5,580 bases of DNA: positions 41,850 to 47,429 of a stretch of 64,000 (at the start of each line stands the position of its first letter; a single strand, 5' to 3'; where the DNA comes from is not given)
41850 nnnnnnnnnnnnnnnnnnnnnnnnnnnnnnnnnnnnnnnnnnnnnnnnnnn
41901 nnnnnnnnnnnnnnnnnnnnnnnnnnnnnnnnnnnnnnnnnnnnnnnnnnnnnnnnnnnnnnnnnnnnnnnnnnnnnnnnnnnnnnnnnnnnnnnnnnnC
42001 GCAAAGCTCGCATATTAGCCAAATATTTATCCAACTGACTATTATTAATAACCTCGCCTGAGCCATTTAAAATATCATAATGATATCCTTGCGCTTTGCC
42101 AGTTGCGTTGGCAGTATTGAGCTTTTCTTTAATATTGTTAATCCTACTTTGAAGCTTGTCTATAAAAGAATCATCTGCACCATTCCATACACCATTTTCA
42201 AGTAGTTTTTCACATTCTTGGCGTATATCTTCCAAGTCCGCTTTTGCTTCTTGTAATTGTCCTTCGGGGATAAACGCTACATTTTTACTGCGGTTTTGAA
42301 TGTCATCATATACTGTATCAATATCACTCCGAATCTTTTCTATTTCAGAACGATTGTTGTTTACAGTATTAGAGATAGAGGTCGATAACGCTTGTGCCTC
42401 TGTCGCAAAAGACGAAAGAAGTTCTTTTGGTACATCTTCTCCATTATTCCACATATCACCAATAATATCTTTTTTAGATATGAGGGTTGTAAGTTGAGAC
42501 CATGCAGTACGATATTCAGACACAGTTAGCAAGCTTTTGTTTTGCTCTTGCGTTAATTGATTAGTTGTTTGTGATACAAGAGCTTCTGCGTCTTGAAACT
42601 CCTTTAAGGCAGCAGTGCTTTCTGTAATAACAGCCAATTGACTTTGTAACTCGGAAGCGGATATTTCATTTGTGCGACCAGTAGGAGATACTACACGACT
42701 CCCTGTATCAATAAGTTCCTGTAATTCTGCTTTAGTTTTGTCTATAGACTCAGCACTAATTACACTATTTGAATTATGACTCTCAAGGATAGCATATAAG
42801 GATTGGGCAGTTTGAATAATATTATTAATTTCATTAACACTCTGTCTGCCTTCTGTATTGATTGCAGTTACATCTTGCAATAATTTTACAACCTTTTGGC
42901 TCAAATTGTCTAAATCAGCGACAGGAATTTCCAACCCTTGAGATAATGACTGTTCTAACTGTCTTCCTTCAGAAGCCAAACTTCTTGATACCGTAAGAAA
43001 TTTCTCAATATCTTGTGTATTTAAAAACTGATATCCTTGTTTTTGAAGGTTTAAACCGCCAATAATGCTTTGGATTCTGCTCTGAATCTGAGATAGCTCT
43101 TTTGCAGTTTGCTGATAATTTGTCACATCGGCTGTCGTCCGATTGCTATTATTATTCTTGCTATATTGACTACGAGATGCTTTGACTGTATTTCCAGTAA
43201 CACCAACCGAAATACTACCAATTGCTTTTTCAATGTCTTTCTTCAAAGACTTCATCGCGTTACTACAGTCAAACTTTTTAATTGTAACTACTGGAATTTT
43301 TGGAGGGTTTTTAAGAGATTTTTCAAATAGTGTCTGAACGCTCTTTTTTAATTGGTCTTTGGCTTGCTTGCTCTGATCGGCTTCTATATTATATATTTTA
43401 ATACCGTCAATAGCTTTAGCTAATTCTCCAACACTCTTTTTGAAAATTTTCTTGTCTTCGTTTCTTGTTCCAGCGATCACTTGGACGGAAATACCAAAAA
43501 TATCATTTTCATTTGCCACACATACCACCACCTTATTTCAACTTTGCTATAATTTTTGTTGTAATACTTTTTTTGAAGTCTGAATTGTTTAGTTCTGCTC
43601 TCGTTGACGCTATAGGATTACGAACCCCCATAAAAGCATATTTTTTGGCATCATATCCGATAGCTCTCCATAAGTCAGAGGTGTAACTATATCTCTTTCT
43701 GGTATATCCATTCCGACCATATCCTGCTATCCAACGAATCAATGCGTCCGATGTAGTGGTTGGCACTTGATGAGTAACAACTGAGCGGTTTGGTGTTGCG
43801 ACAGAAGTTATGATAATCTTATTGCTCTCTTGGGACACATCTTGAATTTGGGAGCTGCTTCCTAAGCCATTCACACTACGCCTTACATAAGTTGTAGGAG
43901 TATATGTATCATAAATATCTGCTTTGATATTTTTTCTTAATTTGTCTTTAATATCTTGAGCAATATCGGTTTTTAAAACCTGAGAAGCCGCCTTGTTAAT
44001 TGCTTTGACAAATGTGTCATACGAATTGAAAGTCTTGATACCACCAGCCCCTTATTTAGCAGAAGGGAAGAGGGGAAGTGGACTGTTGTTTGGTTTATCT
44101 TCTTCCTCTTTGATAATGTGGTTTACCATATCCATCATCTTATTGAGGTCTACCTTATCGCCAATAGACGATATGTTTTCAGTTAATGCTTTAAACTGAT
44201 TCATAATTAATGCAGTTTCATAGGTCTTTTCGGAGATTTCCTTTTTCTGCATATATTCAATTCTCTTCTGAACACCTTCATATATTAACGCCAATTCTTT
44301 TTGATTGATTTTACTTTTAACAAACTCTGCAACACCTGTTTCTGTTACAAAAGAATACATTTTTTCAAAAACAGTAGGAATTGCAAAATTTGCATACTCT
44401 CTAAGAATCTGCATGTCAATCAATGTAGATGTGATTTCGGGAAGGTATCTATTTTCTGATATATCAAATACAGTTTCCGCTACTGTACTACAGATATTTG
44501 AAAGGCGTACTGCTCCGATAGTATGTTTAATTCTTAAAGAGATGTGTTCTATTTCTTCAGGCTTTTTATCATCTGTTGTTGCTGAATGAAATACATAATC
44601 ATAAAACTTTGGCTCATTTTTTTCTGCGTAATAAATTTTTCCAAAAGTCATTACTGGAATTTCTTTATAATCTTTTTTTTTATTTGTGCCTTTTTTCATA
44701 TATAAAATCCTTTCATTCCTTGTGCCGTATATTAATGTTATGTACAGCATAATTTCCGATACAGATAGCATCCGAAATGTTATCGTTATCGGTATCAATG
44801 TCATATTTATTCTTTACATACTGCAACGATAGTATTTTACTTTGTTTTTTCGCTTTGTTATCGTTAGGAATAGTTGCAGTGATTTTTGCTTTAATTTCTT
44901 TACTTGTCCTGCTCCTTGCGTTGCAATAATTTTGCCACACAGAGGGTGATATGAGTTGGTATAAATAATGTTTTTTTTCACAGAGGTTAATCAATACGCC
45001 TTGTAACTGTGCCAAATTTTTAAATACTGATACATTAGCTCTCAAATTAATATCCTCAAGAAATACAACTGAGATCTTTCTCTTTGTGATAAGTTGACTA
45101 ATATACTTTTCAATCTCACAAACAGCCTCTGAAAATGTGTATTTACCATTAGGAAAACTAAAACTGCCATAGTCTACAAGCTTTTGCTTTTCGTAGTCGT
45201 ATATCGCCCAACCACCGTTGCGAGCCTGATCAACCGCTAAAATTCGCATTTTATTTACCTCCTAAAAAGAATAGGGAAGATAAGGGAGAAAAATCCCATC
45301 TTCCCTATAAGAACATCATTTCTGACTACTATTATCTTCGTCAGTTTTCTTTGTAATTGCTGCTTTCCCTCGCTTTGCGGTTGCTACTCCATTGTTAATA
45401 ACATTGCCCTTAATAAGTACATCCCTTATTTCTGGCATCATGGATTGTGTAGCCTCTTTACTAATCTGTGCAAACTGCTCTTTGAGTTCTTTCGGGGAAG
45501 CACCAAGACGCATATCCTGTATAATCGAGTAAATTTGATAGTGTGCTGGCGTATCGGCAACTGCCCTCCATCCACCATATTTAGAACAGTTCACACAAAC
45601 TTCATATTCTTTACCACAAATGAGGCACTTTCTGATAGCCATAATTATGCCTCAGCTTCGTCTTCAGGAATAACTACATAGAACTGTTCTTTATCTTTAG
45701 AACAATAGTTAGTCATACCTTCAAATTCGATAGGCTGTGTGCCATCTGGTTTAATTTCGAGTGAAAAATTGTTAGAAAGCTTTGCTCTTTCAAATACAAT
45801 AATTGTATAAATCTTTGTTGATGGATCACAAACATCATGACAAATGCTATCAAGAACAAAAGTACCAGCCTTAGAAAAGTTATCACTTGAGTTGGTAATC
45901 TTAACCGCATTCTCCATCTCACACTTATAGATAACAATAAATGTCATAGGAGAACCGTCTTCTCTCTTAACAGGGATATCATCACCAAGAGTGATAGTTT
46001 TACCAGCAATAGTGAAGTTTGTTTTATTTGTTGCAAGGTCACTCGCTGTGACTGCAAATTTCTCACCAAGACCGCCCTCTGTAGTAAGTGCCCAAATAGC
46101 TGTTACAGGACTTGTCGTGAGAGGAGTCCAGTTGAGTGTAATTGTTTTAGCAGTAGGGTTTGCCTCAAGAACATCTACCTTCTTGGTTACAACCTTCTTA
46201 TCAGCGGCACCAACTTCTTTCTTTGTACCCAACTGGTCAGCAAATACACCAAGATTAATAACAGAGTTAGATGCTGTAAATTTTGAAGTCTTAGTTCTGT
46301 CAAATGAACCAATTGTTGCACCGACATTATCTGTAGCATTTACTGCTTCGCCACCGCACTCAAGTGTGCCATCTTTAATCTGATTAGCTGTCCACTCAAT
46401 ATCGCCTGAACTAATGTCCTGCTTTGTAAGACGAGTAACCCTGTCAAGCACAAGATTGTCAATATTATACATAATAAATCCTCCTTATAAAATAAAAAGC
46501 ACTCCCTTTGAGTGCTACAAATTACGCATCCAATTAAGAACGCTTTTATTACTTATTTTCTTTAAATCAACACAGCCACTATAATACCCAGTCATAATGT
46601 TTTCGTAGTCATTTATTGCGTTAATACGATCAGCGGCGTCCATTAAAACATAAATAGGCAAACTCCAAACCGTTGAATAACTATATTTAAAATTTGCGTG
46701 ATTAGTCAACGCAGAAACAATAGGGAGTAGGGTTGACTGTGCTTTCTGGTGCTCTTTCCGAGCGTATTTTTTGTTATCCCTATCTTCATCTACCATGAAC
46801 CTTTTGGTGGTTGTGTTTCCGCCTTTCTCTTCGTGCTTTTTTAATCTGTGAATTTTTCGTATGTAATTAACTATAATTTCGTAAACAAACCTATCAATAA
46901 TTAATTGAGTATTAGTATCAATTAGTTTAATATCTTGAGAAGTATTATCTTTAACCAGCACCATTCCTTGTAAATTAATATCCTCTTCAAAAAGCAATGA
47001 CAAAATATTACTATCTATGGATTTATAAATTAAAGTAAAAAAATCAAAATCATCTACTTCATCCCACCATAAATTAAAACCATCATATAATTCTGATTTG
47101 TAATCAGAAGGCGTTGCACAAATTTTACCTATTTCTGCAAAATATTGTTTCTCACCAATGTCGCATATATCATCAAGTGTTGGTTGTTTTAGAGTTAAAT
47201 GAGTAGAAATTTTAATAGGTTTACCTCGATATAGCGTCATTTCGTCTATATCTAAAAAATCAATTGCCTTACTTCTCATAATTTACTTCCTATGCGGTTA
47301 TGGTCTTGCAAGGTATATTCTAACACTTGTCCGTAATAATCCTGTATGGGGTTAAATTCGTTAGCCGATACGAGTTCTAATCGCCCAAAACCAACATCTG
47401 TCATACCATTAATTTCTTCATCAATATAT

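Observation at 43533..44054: Start-less ORF before the tape measure is in frame with its upstream neighbour across a single TAA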

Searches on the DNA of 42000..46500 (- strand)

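Call 8: search_dna_similar(query=window:42000-46500:-, collection=phages, mode=distant, max_rows=20)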
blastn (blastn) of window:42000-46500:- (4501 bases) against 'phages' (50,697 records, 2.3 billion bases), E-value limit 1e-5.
No match.

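Call 82: search_rna_families(source=window, start=43000, end=45500, threshold=evalue, max_evalue=1)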
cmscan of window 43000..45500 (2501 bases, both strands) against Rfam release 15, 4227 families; matches with E-value up to 1: 2.
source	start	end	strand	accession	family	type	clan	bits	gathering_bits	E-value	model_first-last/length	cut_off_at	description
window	45274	45369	+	RF00581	SNORD12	Gene; snRNA; snoRNA; CD-box;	CL00044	22.7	43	0.2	1-90/90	no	Small nucleolar SNORD12/SNORD106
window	43933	44181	-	RF02422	Bp1_738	Gene; sRNA;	-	21.8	45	0.11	1-208/208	no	Burkholderia sRNA Bp1_Cand738_SIPHT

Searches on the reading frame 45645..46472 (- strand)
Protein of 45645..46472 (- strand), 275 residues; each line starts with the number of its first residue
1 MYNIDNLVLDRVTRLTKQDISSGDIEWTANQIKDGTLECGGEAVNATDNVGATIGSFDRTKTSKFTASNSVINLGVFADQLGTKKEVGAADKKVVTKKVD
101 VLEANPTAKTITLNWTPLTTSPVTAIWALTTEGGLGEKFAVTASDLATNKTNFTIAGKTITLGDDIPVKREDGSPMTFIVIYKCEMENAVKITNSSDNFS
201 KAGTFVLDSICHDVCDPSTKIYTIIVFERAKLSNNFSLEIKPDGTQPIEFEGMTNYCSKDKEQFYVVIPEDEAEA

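Call 5: search_protein_families(library=phrogs, proteins=[window:45645-46472:-], max_evalue=0.01)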
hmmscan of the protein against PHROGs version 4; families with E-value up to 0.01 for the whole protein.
window:45645-46472:- (275 aa): 1 family
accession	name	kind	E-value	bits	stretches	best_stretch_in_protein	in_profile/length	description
phrog_2729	-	head and packaging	2e-10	41.5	1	22-266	20-245/252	virion structural protein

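Call 6: search_protein_families(library=pfam, proteins=[window:45645-46472:-], max_evalue=0.01)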
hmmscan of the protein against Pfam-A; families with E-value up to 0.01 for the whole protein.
window:45645-46472:- (275 aa): 0 families

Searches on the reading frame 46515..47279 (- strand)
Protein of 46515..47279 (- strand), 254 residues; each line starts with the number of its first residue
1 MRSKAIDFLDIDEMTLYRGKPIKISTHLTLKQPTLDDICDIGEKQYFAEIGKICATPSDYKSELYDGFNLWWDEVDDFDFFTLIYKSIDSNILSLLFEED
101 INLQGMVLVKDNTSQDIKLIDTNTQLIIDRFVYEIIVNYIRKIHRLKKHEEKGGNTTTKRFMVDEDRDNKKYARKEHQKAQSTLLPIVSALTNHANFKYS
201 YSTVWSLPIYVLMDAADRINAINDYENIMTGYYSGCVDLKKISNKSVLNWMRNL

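Call 5: search_protein_families(library=phrogs, proteins=[window:46515-47279:-], max_evalue=0.01)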
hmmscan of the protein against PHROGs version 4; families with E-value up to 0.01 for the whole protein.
window:46515-47279:- (254 aa): 1 family
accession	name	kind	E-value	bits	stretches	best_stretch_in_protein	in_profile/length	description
phrog_4051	-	unknown function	6.1e-21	76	1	11-242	5-241/247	-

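Call 6: search_protein_families(library=pfam, proteins=[window:46515-47279:-], max_evalue=0.01)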
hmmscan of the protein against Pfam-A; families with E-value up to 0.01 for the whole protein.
window:46515-47279:- (254 aa): 0 families
